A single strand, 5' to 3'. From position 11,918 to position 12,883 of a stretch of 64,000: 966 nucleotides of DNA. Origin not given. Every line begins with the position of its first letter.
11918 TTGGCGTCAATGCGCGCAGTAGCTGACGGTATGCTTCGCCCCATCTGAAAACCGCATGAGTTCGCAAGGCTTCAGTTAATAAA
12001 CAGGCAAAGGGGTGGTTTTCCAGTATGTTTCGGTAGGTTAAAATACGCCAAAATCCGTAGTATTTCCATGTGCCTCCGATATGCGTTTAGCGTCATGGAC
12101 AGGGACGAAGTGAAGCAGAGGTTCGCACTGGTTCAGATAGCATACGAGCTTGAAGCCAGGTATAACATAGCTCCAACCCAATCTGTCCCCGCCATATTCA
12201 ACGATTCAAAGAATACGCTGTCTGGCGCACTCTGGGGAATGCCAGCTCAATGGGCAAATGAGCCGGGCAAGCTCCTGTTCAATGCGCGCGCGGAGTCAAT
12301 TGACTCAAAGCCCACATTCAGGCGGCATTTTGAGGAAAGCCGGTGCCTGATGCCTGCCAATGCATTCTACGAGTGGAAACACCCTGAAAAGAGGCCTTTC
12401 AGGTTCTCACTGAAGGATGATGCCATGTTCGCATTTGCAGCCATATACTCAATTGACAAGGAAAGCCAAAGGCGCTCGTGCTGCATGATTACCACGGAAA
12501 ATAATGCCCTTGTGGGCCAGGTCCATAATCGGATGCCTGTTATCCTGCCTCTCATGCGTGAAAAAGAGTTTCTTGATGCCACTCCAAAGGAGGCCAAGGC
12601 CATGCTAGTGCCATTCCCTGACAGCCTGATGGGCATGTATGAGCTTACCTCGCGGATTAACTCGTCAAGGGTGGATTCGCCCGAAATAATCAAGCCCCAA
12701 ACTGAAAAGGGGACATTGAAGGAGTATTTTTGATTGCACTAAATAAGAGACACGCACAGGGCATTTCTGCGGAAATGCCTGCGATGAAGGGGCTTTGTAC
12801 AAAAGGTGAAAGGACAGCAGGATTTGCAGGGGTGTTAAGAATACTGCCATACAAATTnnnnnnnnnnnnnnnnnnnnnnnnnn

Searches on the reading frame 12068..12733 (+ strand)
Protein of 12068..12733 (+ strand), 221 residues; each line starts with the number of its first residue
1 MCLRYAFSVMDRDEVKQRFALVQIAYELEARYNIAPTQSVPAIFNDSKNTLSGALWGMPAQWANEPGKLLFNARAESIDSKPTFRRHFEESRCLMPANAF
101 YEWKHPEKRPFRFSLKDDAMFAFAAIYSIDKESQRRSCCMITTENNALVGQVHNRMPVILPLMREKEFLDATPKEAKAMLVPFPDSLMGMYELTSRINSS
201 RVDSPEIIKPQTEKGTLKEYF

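Call 3: search_protein_families(library=pfam, proteins=[window:12068-12733:+], max_evalue=0.01)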
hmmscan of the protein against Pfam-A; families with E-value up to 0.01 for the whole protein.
window:12068-12733:+ (221 aa): 1 family
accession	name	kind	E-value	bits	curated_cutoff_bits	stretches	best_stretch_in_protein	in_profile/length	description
PF02586.19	SRAP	-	1.5e-51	175.5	27.1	1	1-199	1-213/214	SOS response associated peptidase (SRAP)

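Call 9: search_protein_families(library=ncbifam, proteins=[window:12068-12733:+], max_evalue=0.01)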
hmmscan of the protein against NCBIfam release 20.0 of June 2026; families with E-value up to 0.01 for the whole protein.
window:12068-12733:+ (221 aa): 1 family
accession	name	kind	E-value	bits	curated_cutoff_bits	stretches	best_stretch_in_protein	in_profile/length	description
NF007413.0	PRK09951.1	subfamily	2.7e-13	49.8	349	1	22-172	24-179/222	hypothetical protein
